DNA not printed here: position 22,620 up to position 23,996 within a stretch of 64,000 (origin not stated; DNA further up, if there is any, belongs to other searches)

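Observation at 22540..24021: AT-rich single-gene islet encoding a stand-alone SIR2_2 sirtuin-like protein, inserted between yibQ and apaH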

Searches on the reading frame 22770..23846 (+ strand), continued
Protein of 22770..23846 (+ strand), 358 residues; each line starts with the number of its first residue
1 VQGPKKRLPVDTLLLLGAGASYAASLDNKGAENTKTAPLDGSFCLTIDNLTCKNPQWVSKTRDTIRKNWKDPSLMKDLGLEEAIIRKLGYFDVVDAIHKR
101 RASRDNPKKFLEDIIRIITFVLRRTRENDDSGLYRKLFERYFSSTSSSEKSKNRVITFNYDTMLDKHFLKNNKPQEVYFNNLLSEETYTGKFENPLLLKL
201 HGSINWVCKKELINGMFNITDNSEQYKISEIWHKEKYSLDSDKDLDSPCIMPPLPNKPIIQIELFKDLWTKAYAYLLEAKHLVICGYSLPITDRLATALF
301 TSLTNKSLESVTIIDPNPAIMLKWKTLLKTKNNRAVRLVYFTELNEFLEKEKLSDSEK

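Call 14: find_related_loci(query=A1, collection=genome_contigs, flank=10000)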
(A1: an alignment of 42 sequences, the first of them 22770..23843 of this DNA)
Query A1 (358 aa) in genome_contigs; peptide patterns used: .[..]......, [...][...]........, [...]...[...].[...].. (x = any residue, [..] = any of these).
600 stretches matched a pattern (row limit reached: there are more); 399 encode a relative of the query (tblastn E <= 1e-3); the best 80 are kept; 80 distinct loci.
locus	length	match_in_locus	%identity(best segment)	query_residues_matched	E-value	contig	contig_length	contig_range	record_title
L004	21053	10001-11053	37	1-350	2e-78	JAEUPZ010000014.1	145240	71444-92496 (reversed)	MAG: Chromatiales bacterium isolate new MAG-238 k141_205433, whole genome shotgun sequence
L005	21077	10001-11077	41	1-351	3e-78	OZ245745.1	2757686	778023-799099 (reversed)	MAG: Phycisphaerales bacterium isolate fccd470e-fc96-481b-ba86-ba04963221aa genome assembly, chromosome: 1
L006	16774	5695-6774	38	1-347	2e-72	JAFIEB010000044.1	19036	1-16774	MAG: Oceanicaulis sp. isolate coassembly_bin.1 k141_63410, whole genome shotgun sequence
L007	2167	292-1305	36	6-350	8e-72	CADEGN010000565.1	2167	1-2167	MAG: uncultured Myxococcales bacterium isolate Myxococcales sp. RBC066 genome assembly, contig: MAG066_565, whole genome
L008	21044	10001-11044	33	7-349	7e-58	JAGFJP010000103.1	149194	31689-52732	MAG: Thiogranum sp. isolate mag.26 k127_2962542, whole genome shotgun sequence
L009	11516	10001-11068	34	1-351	4e-52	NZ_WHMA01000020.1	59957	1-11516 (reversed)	Halomonas sp. NO4 Seq20, whole genome shotgun sequence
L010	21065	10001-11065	33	1-351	2e-48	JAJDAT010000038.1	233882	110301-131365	MAG: Nitrospinia bacterium isolate OFTM166 OFTM166_37, whole genome shotgun sequence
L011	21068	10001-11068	33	1-351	8e-48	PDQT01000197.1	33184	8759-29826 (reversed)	MAG: bacterium DOLZORAL124_64_63 isolate DOLZORAL124_64_63 DolZOral124_scaffold_9937_curated, whole genome shotgun seque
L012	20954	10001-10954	33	37-351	6e-44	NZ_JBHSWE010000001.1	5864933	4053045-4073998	Marinobacterium aestuariivivens strain NBRC 111756 GCM70026904_2, whole genome shotgun sequence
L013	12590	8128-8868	36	108-351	1e-42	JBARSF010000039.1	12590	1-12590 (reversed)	MAG: Anaerolineales bacterium isolate MFD12959_ilm_asm_bin54 k127_79764, whole genome shotgun sequence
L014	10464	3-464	44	197-350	5e-37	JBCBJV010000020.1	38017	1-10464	MAG: Pseudomonadota bacterium isolate J06626_9 NODE_20_length_38017_cov_12.111070, whole genome shotgun sequence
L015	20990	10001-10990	26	11-328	5e-16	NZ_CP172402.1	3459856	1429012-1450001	Haloimpatiens lingqiaonensis strain KCTC 15321 chromosome, complete genome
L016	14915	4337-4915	28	148-329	5e-15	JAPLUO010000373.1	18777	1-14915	MAG: candidate division WOR-3 bacterium isolate LacPavin_0920_WC90_MAG_62_12 LacPavin_0920_WC90_scaffold_529267, whole g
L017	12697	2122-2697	26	146-348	4e-15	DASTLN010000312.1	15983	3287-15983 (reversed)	MAG TPA_asm: Dehalococcoidia bacterium isolate SMAG_U2898 k141_3599397, whole genome shotgun sequence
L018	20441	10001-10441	32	197-332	1e-14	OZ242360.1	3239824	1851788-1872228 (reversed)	MAG: Chloroflexota bacterium isolate 96c89a91-56bf-49b9-8890-dc7aad1d8409 genome assembly, chromosome: 1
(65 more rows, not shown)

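Call 16: find_related_loci(query=A1, collection=metagenome_contigs, flank=10000)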
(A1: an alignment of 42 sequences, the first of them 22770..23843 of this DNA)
Query A1 (358 aa) in metagenome_contigs; peptide patterns used: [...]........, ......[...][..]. (x = any residue, [..] = any of these).
600 stretches matched a pattern (row limit reached: there are more); 347 encode a relative of the query (tblastn E <= 1e-3); the best 80 are kept; 80 distinct loci.
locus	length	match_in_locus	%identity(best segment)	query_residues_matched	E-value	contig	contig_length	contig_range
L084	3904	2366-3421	40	1-349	3e-85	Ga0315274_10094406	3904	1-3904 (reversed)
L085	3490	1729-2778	38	1-349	2e-82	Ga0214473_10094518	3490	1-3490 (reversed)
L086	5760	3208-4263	39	1-349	3e-75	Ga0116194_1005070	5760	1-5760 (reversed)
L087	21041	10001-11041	38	1-350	2e-74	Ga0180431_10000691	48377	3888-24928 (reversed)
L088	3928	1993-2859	39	62-348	3e-62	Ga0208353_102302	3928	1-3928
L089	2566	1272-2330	33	1-350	2e-57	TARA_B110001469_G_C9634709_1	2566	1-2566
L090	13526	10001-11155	32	1-352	4e-55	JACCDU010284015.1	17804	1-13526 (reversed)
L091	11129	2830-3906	34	1-349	3e-54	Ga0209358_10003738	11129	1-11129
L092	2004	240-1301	35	1-351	2e-55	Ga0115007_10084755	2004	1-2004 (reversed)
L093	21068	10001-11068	33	1-351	3e-48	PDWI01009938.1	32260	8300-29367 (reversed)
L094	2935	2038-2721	39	7-236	4e-48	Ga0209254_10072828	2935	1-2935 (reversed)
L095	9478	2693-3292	42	161-353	2e-43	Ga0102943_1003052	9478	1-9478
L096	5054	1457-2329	25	13-328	3e-18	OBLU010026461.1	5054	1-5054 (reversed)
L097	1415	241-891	26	150-348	9e-18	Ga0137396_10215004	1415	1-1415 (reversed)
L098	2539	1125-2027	28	10-322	3e-17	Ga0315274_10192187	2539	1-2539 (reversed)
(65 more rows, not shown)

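Call 17: find_related_loci(query=A1, collection=viral_contigs, flank=10000)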
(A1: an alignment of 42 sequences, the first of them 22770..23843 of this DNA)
Query A1 (358 aa) in viral_contigs; peptide patterns used: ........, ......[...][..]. (x = any residue, [..] = any of these).
62 stretches matched a pattern; 14 encode a relative of the query (tblastn E <= 1e-3); 14 distinct loci.
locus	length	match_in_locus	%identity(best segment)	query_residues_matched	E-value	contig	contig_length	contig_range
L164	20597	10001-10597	30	117-293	6e-11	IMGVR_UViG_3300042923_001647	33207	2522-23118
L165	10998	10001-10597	26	156-333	2e-9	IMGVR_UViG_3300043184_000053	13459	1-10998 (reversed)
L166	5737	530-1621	41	10-318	7e-9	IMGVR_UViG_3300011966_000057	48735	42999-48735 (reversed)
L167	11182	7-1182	36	13-343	1e-8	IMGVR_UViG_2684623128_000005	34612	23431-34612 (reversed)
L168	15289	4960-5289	30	193-302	2e-8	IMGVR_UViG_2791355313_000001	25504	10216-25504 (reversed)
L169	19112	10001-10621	26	148-338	2e-8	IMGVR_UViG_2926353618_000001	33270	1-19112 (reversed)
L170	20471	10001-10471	26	142-299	2e-7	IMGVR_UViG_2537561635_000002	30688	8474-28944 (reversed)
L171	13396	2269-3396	23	5-321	7e-16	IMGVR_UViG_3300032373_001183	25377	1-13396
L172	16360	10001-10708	24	72-315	5e-6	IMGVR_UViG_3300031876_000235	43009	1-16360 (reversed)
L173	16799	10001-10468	30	155-293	2e-5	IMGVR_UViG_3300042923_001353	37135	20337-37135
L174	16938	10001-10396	26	185-315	3e-5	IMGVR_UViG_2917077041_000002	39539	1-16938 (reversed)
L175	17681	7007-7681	24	114-315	6e-5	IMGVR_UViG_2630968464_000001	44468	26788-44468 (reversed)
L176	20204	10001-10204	29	247-313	2e-4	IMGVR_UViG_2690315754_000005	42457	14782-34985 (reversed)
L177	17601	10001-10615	25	118-293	9e-5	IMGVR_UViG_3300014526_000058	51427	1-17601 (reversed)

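Call 19: predict_structure(alignment_id=A1)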
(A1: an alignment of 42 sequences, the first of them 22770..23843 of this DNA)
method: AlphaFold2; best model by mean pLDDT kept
length: 358 residues; sequences in the alignment: 42
mean_pLDDT: 91.1   pTM: 0.91
mean pLDDT of the five models: 91.1, 90.9, 90.5, 89.6, 89.3
residues with pLDDT >= 90: 261; 70-90: 86; 50-70: 11; < 50: 0
segments of 3 or more residues with pLDDT < 50: none
pLDDT, mean of each block of 10 residues (from residue 1): 93 97 96 96 96 92 94 96 94 89 83 94 96 96 86 96 96 95 81 95 95 81 78 88 85 79 93 97 93 87 93 96 88 87 96 80
secondary structure, 60 per line:
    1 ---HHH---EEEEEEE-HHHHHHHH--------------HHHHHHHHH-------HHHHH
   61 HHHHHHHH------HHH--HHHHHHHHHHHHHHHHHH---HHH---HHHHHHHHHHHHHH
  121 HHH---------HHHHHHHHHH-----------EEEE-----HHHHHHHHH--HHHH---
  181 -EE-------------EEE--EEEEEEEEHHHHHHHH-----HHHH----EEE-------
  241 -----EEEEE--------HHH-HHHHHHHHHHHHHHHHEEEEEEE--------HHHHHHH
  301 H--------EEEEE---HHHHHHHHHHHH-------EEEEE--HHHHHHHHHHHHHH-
elements in order: E10-16 H18-25 H40-48 H56-68 H80-97 H107-123 H133-142 E154-157 H163-171 H174-177 E197-199 E202-209 H210-217 H223-226 E231-233 E246-250 H263-278 E279-285 H294-301 E310-314 H318-329 E337-341 H344-357

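Call 22: fold_search(model_id=the predicted structure, library=pdb)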
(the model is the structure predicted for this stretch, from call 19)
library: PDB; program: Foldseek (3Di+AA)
matches with E <= 10: 302; with E <= 0.001: 40
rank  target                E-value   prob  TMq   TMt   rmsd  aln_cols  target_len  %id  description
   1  8sub_E                5.2e-09  1.00  0.52  0.48   8.8       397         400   16  E. coli SIR2-HerA complex (dodecamer SIR2 pentamer HerA) (released 2023-12-27)
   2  8wld_R                6.9e-09  1.00  0.54  0.55   7.1       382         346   14  Cryo-EM structure of SIR2/HerA antiphage complex (released 2024-09-11)
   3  8sub_A                8.3e-09  1.00  0.50  0.46   8.9       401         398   15  E. coli SIR2-HerA complex (dodecamer SIR2 pentamer HerA) (released 2023-12-27)
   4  8wld_K                2.5e-08  1.00  0.54  0.57   6.3       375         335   15  Cryo-EM structure of SIR2/HerA antiphage complex (released 2024-09-11)
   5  8sub_B                3.4e-08  1.00  0.55  0.50   9.1       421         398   14  E. coli SIR2-HerA complex (dodecamer SIR2 pentamer HerA) (released 2023-12-27)
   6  8wld_P                3.8e-08  1.00  0.54  0.56   6.9       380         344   12  Cryo-EM structure of SIR2/HerA antiphage complex (released 2024-09-11)
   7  8uae_B                3.8e-08  1.00  0.52  0.49   8.4       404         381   14  E. coli Sir2_HerA complex (12:6) with ATPgamaS (released 2023-12-27)
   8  8suw_B                4.6e-08  1.00  0.56  0.51   7.9       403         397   14  E. coli SIR2-HerA complex (dodecamer SIR2 bound 4 protomers of HerA) (released 2024-03-27)
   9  8suw_J                5.1e-08  1.00  0.53  0.49   8.2       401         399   15  E. coli SIR2-HerA complex (dodecamer SIR2 bound 4 protomers of HerA) (released 2024-03-27)
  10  8yhx_R                5.1e-08  1.00  0.45  0.41  10.7       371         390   16  Cryo-EM structure of the trimeric HerA (released 2024-11-06)
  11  8sub_J                5.5e-08  1.00  0.53  0.49   8.0       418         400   14  E. coli SIR2-HerA complex (dodecamer SIR2 pentamer HerA) (released 2023-12-27)
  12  8wld_J                9.3e-08  1.00  0.56  0.59   6.8       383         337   14  Cryo-EM structure of SIR2/HerA antiphage complex (released 2024-09-11)
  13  8uae_F                1.1e-07  1.00  0.52  0.49   9.0       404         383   15  E. coli Sir2_HerA complex (12:6) with ATPgamaS (released 2023-12-27)
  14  8wld_H                2.8e-07  1.00  0.54  0.56   6.6       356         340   14  Cryo-EM structure of SIR2/HerA antiphage complex (released 2024-09-11)
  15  8suw_F                4.5e-07  1.00  0.57  0.52   8.1       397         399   16  E. coli SIR2-HerA complex (dodecamer SIR2 bound 4 protomers of HerA) (released 2024-03-27)
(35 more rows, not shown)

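Call 26: find_homologous_proteins(query=P0121, max_evalue=1e-40)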
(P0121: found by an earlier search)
Query P0121 (275 aa): 7986 proteins with E <= 1e-40 among 8000 candidates; the best 120 are listed.
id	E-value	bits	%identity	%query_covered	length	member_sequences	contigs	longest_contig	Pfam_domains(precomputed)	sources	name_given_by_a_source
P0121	1.6e-189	646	100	100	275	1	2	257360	PF00149.34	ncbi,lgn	-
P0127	2.0e-116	406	66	98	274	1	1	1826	PF00149.34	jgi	jgi:bis(5'-nucleosyl)-tetraphosphatase (symmetrical)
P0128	2.9e-116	406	66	99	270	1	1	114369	PF00149.34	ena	-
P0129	1.7e-111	390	63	98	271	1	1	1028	PF00149.34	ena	-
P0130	3.6e-109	382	60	100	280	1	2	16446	PF00149.34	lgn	-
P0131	4.5e-109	382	61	99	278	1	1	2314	PF00149.34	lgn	-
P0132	1.7e-108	380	61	97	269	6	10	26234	PF00149.34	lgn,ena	-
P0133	1.7e-107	377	60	97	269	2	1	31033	PF00149.34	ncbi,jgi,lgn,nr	ncbi:MAG: bis(5-nucleosyl)-tetraphosphatase, symmetrical [Gammaproteobacteria bacterium]|jgi:bis(5'-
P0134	4.9e-107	375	61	97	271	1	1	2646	PF00149.34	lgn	-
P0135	6.6e-107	375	62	97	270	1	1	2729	PF00149.34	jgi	jgi:bis(5'-nucleosyl)-tetraphosphatase (symmetrical)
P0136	7.6e-107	375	61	98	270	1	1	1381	PF00149.34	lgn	-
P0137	2.9e-106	373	61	97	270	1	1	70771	PF00149.34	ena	-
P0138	5.3e-106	372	59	99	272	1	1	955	PF00149.34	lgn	-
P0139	6.7e-106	372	60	97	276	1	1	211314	PF00149.34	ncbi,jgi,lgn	-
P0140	8.3e-106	371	60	97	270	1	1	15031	PF00149.34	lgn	-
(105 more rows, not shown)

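Call 28: find_encoding_contigs(protein=P0128, flank=8000, max_places=2)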
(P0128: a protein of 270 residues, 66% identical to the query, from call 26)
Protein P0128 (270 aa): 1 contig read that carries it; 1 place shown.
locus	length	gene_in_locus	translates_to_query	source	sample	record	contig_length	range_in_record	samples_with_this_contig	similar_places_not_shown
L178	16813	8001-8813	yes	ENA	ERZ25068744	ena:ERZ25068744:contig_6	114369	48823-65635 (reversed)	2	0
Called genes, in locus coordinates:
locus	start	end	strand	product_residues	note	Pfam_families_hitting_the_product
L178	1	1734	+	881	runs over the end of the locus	PF00330:Aconitase, PF00694:Aconitase_C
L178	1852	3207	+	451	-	PF00209:SNF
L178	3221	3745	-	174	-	PF17957:Big_7 (faint)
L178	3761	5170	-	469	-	PF03951:Gln-synt_N, PF00120:Gln-synt_C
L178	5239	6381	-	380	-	PF01545:Cation_efflux, PF16916:ZT_dimer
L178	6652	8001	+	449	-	PF07514:TraI_2, PF07515:TraI_2_C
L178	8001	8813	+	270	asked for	PF00149:Metallophos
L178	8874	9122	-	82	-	PF17209:Hfq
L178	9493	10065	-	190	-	PF00440:TetR_N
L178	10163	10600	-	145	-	PF00578:AhpC-TSA, PF08534:Redoxin, PF00085:Thioredoxin (weak), PF13905:Thioredoxin_8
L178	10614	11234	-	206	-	PF00578:AhpC-TSA (faint), PF02630:SCO1-SenC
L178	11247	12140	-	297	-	PF01040:UbiA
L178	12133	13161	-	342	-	PF02628:COX15-CtaA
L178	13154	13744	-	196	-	PF26971:TM-like_Thioredoxin-like_C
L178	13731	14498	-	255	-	PF02104:SURF1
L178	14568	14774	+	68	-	PF11137:DUF2909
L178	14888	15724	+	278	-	PF00196:GerE, PF08281:Sigma70_r4_2 (weak)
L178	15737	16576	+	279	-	PF00196:GerE, PF07638:Sigma70_ECF (weak)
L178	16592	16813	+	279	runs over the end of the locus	PF00196:GerE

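Call 29: find_encoding_contigs(protein=P0139, flank=8000, max_places=2)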
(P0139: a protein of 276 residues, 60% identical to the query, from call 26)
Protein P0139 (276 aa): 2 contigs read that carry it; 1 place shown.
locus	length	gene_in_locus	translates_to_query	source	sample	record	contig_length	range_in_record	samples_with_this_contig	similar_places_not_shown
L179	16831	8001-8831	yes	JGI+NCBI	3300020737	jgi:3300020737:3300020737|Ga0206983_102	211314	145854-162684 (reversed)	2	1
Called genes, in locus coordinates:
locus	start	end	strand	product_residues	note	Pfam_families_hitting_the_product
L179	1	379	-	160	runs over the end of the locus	PF01252:Peptidase_A8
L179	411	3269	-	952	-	PF00133:tRNA-synt_1, PF01406:tRNA-synt_1e (faint), PF09334:tRNA-synt_1g, PF13603:tRNA-synt_1_2, PF08264:Anticodon_1, PF06827:zf-FPG_IleRS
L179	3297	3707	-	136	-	PF01850:PIN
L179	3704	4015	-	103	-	-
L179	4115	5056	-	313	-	PF06574:FAD_syn, PF01687:Flavokinase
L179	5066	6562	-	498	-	PF03023:MurJ, PF01554:MatE (weak)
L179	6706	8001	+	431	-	PF07514:TraI_2, PF07515:TraI_2_C (weak)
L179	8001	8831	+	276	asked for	PF00149:Metallophos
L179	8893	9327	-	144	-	PF01230:HIT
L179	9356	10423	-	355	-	PF14261:DUF4351 (weak)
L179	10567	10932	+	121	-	PF00892:EamA (weak)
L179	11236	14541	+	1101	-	-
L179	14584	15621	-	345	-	PF02606:LpxK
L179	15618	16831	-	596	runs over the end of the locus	PF00664:ABC_membrane, PF00005:ABC_tran, PF02463:SMC_N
